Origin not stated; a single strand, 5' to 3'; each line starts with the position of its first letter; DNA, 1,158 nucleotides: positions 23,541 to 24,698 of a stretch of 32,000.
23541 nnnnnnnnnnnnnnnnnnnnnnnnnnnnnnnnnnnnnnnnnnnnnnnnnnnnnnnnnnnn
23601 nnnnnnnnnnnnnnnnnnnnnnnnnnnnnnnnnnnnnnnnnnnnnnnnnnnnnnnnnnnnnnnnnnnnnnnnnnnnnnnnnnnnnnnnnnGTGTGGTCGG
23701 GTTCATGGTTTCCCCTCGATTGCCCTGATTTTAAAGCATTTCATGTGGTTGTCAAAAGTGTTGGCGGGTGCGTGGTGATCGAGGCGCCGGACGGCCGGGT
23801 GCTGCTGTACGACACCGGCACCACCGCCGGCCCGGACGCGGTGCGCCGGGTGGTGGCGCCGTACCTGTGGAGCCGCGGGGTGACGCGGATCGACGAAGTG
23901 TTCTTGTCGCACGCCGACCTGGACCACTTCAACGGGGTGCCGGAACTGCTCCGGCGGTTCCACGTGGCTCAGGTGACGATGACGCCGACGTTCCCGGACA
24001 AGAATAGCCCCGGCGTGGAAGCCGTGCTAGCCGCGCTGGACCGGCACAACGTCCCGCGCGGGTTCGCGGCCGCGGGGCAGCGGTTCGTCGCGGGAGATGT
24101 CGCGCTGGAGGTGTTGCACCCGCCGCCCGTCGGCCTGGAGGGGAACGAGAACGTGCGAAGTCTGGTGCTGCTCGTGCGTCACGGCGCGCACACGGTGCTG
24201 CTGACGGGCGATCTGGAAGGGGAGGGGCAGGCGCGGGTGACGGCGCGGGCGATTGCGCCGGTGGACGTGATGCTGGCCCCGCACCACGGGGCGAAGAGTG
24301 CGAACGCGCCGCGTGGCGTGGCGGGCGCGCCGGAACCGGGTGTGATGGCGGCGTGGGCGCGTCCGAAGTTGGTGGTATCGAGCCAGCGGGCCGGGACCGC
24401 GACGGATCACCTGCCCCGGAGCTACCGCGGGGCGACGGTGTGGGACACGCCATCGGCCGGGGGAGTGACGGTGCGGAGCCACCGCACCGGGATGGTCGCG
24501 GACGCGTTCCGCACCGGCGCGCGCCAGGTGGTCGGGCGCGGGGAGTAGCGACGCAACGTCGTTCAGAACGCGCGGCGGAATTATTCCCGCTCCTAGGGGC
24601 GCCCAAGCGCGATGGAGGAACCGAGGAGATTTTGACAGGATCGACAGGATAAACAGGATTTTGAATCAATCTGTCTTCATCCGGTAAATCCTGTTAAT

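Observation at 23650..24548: Serine-integrase prophage splits a comEC/rec2-like gene within its metallo-beta-lactamase domain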

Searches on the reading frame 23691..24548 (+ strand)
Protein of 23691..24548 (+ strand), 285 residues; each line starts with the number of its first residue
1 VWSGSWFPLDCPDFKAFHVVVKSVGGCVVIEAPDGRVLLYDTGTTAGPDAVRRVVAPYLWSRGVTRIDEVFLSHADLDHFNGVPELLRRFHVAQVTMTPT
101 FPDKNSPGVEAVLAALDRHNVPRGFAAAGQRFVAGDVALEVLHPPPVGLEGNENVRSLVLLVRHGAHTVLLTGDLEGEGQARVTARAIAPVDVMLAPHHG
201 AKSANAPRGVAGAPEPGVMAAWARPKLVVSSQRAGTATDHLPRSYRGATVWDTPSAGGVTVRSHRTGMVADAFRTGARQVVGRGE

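Call 4: search_protein_families(library=pfam, proteins=[window:23691-24548:+], max_evalue=0.01)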
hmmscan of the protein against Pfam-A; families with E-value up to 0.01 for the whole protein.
window:23691-24548:+ (285 aa): 3 families
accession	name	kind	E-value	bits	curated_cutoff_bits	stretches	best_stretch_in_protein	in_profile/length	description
PF00753.33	Lactamase_B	-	1.4e-17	64.7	22.7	1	27-202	8-174/196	Metallo-beta-lactamase superfamily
PF12706.13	Lactamase_B_2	-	1.2e-07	31.9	27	1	41-199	6-165/200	Beta-lactamase superfamily domain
PF13483.12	Lactamase_B_3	-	0.0053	17.2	24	1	27-229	9-157/160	Beta-lactamase superfamily domain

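Call 7: find_homologous_proteins(query=window:23691-24548:+)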
Query window:23691-24548:+ (285 aa): 762 proteins with E <= 0.001 among 8000 candidates; the best 120 are listed.
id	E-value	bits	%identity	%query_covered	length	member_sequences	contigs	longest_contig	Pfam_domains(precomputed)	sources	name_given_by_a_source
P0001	5.5e-171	586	100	94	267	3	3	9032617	PF12706.14,PF00753.34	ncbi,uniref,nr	ncbi:ComEC/Rec2 family competence protein [Gemmata obscuriglobus]|uniref:ComEC/Rec2 family competenc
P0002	2.2e-127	443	75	92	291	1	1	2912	PF12706.14,PF00753.34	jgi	jgi:competence protein ComEC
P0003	2.0e-126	440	75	92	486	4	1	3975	PF12706.14,PF03772.22,PF00753.34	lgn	-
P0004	8.7e-120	418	75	92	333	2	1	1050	PF12706.14,PF00753.34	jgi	jgi:competence protein ComEC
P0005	2.4e-119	416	74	92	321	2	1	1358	PF12706.14,PF13483.13,PF00753.34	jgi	jgi:competence protein ComEC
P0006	6.4e-119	415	73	92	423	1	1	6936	PF12706.14,PF03772.22,PF00753.34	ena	-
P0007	4.7e-116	406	73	91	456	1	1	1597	PF12706.14,PF03772.22,PF00753.34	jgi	jgi:competence protein ComEC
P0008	3.1e-115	403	71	92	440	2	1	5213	PF12706.14,PF13483.13,PF03772.22,PF00753.34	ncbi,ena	-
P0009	6.9e-115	402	73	92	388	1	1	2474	PF12706.14,PF13483.13,PF00753.34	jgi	jgi:competence protein ComEC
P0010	6.8e-114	399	73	91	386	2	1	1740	PF12706.14,PF00753.34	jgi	jgi:competence protein ComEC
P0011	5.5e-112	392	71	91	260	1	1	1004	PF12706.14,PF13483.13,PF00753.34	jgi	jgi:competence protein ComEC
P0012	2.1e-110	387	68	93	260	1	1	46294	PF12706.14,PF00753.34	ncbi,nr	ncbi:MAG: hypothetical protein C0467_24715 [Planctomycetaceae bacterium]|nr:hypothetical protein [Pl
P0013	3.9e-110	386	67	96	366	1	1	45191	PF12706.14,PF00753.34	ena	-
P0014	4.9e-109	383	64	96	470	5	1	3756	PF12706.14,PF00753.34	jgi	jgi:competence protein ComEC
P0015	2.1e-108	381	66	92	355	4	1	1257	PF12706.14,PF00753.34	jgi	jgi:competence protein ComEC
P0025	2.5e-102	361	66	91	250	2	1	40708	PF12706.14,PF13483.13,PF00753.34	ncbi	ncbi:MAG: MBL fold metallo-hydrolase [Gemmataceae bacterium]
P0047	1.4e-80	289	56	90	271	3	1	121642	PF12706.14,PF00753.34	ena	-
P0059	4.0e-79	284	59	84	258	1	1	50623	PF12706.14,PF00753.34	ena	-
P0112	2.3e-73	266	52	88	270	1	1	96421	PF12706.14,PF00753.34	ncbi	-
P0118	6.0e-73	264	55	90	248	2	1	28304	PF12706.14,PF00753.34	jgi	jgi:competence protein ComEC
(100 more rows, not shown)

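Call 10: find_encoding_contigs(protein=P0012, flank=10000, max_places=3)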
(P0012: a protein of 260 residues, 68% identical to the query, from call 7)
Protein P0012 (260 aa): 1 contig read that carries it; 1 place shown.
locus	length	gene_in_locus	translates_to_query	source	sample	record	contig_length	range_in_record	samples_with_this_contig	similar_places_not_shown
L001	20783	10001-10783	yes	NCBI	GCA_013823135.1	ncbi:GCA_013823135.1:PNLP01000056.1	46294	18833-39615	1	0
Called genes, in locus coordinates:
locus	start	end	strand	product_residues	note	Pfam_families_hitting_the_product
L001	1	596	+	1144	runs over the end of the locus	PF13643:DUF4145 (weak), PF04313:HSDR_N (faint), PF00270:DEAD, PF04851:ResIII, PF18766:SWI2_SNF2, PF00271:Helicase_C (weak), PF08463:EcoEI_R_C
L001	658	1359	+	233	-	-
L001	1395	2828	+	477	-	PF12161:HsdM_N (weak), PF02384:N6_Mtase, PF01170:UPF0020, PF07669:Eco57I (weak)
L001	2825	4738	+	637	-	PF01420:Methylase_S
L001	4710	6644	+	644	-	-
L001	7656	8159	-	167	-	-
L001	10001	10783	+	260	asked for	PF00753:Lactamase_B, PF12706:Lactamase_B_2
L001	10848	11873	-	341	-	-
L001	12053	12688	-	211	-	-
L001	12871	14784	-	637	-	PF17092:PCB_OB (faint), PF21710:Spt6_S1 (faint), PF13509:S1_2 (faint), PF00575:S1, PF23459:S1_RRP5 (weak), PF00575:S1, PF23459:S1_RRP5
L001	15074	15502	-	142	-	PF01398:JAB (weak), PF14464:Prok-JAB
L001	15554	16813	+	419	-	PF00764:Arginosuc_synth, PF20979:Arginosuc_syn_C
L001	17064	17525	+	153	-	-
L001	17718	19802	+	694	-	PF00930:DPPIV_N, PF00326:Peptidase_S9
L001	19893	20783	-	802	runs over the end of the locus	-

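Call 11: find_encoding_contigs(protein=P0025, flank=10000, max_places=3)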
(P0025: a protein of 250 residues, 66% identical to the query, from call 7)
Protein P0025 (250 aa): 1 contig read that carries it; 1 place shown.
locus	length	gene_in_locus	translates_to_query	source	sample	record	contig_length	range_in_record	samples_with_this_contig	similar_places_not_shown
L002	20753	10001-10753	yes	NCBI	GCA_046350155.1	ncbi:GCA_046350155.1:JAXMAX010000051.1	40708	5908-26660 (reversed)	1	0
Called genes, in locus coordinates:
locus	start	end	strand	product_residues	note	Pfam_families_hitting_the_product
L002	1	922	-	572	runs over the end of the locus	PF01401:Peptidase_M2, PF01432:Peptidase_M3 (weak), PF01401:Peptidase_M2, PF01432:Peptidase_M3, PF02074:Peptidase_M32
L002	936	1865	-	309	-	PF01040:UbiA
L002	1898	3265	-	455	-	PF01882:DUF58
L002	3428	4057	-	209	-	PF13472:Lipase_GDSL_2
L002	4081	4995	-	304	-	PF07963:N_methyl, PF07596:SBP_bac_10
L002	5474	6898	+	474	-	PF20254:DMFA2_C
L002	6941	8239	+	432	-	PF10518:TAT_signal (weak), PF01408:GFO_IDH_MocA, PF19051:GFO_IDH_MocA_C2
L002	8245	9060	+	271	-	PF13567:DUF4131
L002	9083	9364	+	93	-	PF03772:Competence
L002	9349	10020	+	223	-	PF03772:Competence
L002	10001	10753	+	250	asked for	PF00753:Lactamase_B, PF13483:Lactamase_B_3 (weak), PF12706:Lactamase_B_2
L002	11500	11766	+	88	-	-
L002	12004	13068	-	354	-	PF13565:HTH_32 (faint)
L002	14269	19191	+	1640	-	-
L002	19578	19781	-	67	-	-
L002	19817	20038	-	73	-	-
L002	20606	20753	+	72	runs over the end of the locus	-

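Call 24: find_encoding_contigs(protein=P0001, flank=10000, max_places=4)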
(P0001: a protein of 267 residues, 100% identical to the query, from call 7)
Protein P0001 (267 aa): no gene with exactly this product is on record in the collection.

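Call 44: find_encoding_contigs(protein=P0118, flank=8000, max_places=2)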
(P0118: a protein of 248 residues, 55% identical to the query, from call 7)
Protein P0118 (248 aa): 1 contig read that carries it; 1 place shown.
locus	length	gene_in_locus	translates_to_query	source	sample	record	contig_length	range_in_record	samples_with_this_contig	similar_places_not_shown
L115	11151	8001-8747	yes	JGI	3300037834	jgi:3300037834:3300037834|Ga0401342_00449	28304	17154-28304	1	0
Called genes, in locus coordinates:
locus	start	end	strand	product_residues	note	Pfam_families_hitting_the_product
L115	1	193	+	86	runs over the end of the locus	PF06223:Phage_tail_T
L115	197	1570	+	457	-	-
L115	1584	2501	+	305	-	-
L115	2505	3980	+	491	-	-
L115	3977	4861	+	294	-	PF01501:Glyco_transf_8 (weak)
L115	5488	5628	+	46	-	-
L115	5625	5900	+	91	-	-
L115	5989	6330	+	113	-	-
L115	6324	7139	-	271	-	-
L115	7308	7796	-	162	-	-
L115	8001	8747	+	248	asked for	PF00753:Lactamase_B, PF12706:Lactamase_B_2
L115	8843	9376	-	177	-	-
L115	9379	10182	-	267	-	-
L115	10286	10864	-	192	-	PF07638:Sigma70_ECF (faint), PF04542:Sigma70_r2, PF22029:PhyR_sigma2 (weak), PF08281:Sigma70_r4_2, PF04545:Sigma70_r4 (weak)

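Call 45: find_encoding_contigs(protein=P0059, flank=8000, max_places=2)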
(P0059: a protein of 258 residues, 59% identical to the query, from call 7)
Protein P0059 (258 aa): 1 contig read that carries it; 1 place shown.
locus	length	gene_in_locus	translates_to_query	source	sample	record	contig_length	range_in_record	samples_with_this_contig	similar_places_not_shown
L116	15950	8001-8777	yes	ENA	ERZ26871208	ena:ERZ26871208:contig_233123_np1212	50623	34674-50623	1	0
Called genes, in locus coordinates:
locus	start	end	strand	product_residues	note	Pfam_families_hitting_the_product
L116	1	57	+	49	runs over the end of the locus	-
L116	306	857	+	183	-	-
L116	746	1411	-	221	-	PF25174:Beta-prop_THOC3 (weak)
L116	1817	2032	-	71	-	-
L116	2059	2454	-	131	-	PF01658:Inos-1-P_synth, PF07994:NAD_binding_5 (weak)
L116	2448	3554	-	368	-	-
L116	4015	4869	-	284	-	PF09594:GT87 (weak)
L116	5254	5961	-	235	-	PF13685:Fe-ADH_2 (weak), PF01761:DHQ_synthase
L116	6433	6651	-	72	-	-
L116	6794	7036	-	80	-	-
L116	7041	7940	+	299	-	-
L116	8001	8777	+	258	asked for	PF00753:Lactamase_B, PF12706:Lactamase_B_2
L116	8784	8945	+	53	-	-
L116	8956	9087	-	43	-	-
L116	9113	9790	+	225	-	-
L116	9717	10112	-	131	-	PF13499:EF-hand_7 (faint), PF13202:EF-hand_5 (faint)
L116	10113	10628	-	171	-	-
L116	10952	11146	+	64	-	-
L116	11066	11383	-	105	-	-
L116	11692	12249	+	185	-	-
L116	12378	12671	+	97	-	-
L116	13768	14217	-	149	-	PF07587:PSD1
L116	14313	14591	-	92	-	-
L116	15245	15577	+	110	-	-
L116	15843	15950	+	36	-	?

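Call 47: search_protein_families(library=pfam, proteins=[L115:6324-7139:-, L115:7308-7796:-, L115:197-1570:+, L115:2505-3980:+], max_evalue=0.01)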
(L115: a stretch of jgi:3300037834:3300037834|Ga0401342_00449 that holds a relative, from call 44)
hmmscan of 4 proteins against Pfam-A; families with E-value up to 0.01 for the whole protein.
L115:6324-7139:- (271 aa): 1 family
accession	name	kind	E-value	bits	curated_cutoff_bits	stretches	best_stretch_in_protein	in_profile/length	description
PF13365.12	Trypsin_2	-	5.8e-05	24.3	27.6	1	47-210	1-135/144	Trypsin-like peptidase domain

L115:7308-7796:- (162 aa): 0 families

L115:197-1570:+ (457 aa): 0 families

L115:2505-3980:+ (491 aa): 0 families

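Call 48: find_related_loci(query=A1, collection=viral_contigs, flank=8000)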
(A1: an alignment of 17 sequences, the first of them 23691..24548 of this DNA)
Query A1 (285 aa) in viral_contigs; peptide patterns used: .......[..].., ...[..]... (x = any residue, [..] = any of these).
30 stretches matched a pattern; 1 encode a relative of the query (tblastn E <= 1e-3); 1 distinct loci.
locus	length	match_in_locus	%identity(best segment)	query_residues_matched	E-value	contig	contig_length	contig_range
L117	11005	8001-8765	56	20-284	2e-84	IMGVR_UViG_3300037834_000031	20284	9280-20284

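Call 71: find_encoding_contigs(protein=P0047, flank=6000, max_places=2)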
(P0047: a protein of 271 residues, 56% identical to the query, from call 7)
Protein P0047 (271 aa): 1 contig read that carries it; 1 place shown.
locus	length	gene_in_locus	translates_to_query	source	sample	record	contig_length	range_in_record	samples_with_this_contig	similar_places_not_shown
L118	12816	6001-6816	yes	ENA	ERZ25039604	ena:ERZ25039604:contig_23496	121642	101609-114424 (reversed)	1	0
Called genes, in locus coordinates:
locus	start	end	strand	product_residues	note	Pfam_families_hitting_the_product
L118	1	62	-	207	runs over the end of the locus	-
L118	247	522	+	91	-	-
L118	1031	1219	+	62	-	-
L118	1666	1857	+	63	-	PF00672:HAMP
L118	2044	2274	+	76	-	-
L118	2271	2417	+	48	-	-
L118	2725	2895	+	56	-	-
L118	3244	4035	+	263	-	PF00158:Sigma54_activat, PF01078:Mg_chelatase (faint), PF14532:Sigma54_activ_2, PF00004:AAA (weak), PF07728:AAA_5 (weak)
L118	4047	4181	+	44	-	PF02954:HTH_8, PF13556:HTH_30 (weak)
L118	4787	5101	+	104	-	PF13567:DUF4131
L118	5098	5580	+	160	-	PF03772:Competence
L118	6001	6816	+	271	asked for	PF00753:Lactamase_B, PF12706:Lactamase_B_2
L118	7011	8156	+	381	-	PF00285:Citrate_synt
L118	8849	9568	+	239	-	PF00587:tRNA-synt_2b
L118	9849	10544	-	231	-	-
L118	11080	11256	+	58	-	PF07043:DUF1328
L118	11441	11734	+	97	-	PF01594:AI-2E_transport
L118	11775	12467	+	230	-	PF01594:AI-2E_transport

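Call 72: find_encoding_contigs(protein=P0112, flank=6000, max_places=2)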
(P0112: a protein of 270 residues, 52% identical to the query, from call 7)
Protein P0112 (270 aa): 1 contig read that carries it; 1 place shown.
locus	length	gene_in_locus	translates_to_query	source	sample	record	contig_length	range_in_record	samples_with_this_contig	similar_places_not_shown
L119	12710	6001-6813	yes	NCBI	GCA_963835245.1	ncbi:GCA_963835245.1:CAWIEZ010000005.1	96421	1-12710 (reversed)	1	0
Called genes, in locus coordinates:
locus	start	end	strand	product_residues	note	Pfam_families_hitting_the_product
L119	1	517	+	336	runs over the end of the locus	PF01210:NAD_Gly3P_dh_N, PF07479:NAD_Gly3P_dh_C, PF20618:GPD_NAD_C_bact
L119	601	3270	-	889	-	-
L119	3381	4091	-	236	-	PF05685:Uma2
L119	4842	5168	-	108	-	-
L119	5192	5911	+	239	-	-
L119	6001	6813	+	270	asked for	PF00753:Lactamase_B, PF12706:Lactamase_B_2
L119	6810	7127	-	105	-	-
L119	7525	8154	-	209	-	-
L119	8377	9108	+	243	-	PF09413:DUF2007 (weak)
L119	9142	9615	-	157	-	-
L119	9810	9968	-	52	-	-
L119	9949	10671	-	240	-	PF01063:Aminotran_4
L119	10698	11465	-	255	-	PF02463:SMC_N (faint), PF00005:ABC_tran, PF13304:AAA_21 (faint)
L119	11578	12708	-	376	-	?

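Call 79: search_protein_families(library=pfam, proteins=[L001:4710-6644:+, L001:7656-8159:-, L001:658-1359:+, L115:1584-2501:+, L115:3977-4861:+], max_evalue=0.01)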
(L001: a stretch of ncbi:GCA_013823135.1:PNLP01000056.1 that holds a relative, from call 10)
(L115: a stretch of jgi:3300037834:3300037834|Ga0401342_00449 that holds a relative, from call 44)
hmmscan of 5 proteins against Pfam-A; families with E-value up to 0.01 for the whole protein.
L001:4710-6644:+ (644 aa): 0 families

L001:7656-8159:- (167 aa): 0 families

L001:658-1359:+ (233 aa): 0 families

L115:1584-2501:+ (305 aa): 0 families

L115:3977-4861:+ (294 aa): 1 family
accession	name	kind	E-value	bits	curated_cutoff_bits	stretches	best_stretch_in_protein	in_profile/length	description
PF01501.26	Glyco_transf_8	-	4.8e-06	26.8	24.3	1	94-132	89-127/253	Glycosyl transferase family 8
